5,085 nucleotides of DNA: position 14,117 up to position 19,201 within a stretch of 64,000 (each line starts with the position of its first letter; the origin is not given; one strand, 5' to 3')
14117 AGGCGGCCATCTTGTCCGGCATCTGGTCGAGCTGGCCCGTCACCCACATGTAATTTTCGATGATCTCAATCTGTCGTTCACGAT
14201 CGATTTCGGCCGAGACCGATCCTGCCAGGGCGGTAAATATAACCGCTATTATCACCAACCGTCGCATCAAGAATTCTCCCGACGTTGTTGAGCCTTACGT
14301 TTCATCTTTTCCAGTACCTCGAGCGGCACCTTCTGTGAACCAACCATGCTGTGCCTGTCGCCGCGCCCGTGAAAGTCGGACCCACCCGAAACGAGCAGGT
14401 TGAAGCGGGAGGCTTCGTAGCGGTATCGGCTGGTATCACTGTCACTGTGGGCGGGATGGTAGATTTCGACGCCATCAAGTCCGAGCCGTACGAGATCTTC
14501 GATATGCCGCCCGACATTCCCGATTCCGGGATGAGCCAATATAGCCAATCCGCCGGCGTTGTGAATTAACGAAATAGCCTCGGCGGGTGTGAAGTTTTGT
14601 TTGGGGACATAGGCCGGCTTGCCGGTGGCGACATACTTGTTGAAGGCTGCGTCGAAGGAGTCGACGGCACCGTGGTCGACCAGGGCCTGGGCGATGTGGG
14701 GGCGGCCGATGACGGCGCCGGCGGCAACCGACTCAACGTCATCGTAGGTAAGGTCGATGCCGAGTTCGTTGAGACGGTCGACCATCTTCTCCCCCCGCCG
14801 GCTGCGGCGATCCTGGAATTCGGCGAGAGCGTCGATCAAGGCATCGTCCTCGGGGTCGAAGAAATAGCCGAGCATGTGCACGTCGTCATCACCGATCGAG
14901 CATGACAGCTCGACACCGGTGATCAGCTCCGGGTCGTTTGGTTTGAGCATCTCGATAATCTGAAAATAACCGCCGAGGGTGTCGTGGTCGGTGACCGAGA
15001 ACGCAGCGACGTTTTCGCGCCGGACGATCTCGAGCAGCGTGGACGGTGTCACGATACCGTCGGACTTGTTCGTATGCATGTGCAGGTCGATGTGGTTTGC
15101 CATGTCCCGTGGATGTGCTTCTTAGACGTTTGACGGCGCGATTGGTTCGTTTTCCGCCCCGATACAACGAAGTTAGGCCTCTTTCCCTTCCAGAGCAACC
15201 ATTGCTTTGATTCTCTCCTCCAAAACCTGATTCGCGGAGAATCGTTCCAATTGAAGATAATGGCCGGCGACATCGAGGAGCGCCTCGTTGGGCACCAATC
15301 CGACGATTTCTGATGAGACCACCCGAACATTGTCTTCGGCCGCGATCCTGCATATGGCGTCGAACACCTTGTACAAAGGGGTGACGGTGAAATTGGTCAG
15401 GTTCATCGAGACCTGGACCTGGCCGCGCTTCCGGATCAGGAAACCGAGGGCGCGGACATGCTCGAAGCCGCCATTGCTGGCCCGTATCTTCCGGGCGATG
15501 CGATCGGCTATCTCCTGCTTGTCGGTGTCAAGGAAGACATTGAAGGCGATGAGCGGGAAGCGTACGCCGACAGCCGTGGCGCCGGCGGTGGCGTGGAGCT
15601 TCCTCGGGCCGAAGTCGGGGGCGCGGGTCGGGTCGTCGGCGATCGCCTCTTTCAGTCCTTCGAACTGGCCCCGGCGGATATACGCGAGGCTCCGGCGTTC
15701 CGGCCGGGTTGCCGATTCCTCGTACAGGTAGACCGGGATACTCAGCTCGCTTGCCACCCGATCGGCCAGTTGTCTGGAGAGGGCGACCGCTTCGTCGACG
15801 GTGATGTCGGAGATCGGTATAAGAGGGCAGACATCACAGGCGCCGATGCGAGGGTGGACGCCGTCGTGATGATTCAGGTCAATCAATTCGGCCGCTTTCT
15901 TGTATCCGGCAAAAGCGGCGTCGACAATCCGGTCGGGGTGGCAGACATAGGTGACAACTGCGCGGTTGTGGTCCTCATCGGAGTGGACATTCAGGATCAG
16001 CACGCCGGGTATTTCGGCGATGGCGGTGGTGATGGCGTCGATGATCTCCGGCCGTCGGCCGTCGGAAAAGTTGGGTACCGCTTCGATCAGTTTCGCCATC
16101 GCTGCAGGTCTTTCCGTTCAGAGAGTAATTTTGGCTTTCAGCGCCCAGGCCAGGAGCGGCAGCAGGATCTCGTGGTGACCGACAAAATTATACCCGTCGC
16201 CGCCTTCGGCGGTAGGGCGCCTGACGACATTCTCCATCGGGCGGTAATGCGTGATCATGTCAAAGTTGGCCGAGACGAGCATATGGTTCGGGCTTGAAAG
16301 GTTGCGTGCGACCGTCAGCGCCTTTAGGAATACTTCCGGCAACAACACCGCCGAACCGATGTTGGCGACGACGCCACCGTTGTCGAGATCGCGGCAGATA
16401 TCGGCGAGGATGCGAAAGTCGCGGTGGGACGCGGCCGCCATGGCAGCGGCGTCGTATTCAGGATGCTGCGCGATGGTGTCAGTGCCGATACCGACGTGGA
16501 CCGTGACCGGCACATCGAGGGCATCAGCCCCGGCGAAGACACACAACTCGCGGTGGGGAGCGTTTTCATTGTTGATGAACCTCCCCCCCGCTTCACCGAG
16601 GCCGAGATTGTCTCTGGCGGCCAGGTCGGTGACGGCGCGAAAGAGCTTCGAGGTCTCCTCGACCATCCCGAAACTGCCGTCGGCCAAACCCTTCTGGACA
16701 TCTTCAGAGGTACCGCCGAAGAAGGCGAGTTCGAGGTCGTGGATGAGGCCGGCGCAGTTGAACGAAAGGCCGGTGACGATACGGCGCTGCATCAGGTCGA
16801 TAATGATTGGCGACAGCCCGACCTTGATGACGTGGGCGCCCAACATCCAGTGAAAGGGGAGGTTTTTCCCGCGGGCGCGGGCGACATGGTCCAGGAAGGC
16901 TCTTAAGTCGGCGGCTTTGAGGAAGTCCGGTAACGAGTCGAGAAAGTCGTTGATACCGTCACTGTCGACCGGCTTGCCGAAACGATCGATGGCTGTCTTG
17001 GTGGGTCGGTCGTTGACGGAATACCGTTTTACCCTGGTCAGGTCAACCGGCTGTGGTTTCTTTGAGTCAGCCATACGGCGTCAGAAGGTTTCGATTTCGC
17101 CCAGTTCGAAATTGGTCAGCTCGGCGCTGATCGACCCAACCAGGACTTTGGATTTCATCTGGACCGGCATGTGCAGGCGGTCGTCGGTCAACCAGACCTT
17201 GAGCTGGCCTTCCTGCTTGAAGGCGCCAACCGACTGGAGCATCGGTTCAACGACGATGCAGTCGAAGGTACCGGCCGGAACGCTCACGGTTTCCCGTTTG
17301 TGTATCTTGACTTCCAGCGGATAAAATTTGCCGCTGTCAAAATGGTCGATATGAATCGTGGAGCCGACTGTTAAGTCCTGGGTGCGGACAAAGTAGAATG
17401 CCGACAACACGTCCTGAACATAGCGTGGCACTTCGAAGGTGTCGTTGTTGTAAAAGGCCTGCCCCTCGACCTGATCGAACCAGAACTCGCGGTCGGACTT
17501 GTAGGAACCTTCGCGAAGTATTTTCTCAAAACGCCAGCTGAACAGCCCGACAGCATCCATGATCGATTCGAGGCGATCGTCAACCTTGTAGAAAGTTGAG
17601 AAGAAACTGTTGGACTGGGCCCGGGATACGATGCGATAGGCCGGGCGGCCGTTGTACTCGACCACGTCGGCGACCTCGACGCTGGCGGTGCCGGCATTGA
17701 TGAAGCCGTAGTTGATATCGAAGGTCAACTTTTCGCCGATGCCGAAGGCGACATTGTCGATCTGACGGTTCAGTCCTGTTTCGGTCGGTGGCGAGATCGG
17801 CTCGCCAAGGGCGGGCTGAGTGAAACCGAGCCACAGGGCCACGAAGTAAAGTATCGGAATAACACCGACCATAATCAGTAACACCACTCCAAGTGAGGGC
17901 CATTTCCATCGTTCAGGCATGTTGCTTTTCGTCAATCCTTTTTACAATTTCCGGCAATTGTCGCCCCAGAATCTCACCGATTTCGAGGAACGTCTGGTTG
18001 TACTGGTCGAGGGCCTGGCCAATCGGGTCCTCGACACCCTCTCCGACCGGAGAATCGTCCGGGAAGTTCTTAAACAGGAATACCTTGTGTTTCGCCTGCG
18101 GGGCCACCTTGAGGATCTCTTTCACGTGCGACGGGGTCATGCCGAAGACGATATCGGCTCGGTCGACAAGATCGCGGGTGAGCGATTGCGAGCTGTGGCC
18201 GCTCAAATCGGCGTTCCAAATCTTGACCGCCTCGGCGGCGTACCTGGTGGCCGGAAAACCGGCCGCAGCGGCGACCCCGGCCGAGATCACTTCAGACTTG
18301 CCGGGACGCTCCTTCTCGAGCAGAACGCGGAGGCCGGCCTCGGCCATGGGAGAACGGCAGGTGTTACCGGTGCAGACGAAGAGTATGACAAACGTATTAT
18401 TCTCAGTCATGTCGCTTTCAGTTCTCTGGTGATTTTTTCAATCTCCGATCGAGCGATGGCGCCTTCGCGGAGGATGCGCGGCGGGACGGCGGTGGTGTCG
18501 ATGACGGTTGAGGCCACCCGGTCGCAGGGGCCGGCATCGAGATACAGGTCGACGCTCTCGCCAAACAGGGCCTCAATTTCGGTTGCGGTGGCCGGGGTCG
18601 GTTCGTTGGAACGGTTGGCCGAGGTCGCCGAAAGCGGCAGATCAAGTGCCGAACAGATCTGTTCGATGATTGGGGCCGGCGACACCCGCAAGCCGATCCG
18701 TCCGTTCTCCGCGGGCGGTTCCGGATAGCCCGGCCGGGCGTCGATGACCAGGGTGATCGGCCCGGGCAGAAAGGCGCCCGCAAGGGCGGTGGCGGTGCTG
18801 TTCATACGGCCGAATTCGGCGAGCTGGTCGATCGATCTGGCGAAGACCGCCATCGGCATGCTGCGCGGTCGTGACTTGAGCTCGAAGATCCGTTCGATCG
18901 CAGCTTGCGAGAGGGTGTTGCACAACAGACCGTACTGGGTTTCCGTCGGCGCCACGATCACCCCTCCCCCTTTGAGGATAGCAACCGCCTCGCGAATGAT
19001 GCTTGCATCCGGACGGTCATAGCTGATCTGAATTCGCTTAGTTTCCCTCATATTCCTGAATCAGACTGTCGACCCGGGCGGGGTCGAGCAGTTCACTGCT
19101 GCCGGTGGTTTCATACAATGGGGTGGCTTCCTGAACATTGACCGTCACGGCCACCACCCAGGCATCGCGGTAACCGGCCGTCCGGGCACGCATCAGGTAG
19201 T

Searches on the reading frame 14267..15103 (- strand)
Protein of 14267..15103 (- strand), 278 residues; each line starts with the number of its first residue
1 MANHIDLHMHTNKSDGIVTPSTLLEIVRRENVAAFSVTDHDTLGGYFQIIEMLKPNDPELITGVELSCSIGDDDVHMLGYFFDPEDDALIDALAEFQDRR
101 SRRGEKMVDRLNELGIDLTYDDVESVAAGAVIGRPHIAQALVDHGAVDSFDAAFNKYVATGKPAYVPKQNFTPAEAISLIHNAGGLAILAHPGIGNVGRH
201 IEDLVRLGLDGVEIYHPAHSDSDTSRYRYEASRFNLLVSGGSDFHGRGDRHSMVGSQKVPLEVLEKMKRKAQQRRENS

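Call 48: search_protein_families(library=pfam, proteins=[window:14267-15103:-], max_evalue=0.000001)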
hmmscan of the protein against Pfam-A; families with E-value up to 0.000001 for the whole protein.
window:14267-15103:- (278 aa): 1 family
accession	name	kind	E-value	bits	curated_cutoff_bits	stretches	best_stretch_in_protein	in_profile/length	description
PF02811.25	PHP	-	6.5e-07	30.3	26.4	0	6-69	1-66/164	PHP domain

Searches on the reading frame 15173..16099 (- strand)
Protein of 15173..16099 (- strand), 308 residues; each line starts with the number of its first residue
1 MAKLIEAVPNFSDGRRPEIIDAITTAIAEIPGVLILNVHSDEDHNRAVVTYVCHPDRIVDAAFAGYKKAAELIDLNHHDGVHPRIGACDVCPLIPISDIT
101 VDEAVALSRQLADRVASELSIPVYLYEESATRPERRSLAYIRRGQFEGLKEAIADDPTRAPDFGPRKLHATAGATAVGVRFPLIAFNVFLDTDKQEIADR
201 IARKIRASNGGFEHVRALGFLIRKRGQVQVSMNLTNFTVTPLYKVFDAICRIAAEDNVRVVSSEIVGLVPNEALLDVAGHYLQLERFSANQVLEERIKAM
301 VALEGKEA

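Call 48: search_protein_families(library=pfam, proteins=[window:15173-16099:-], max_evalue=0.000001)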
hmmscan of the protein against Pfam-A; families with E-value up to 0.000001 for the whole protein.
window:15173-16099:- (308 aa): 2 families
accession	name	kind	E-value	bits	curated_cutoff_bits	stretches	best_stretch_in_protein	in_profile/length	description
PF07837.17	FTCD_N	-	4.1e-69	232.3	27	1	4-180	1-176/176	Formiminotransferase domain, N-terminal subdomain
PF02971.19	FTCD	-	1.7e-28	99.8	24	1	183-299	2-123/145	Formiminotransferase domain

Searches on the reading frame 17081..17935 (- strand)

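Call 48: search_protein_families(library=pfam, proteins=[window:17081-17935:-], max_evalue=0.000001)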
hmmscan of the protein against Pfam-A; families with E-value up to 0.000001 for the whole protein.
window:17081-17935:- (284 aa): 1 family
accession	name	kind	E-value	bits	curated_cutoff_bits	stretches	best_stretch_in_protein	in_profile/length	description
PF11306.15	DUF3108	-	1.2e-48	166.2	26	1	71-274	1-209/209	Protein of unknown function (DUF3108)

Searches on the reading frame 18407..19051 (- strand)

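Call 48: search_protein_families(library=pfam, proteins=[window:18407-19051:-], max_evalue=0.000001)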
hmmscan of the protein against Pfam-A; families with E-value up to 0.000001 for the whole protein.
window:18407-19051:- (214 aa): 1 family
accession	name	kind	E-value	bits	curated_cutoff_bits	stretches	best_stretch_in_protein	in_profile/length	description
PF01300.24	Sua5_yciO_yrdC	-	1.1e-47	162.2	25.1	1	25-197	2-178/178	Telomere recombination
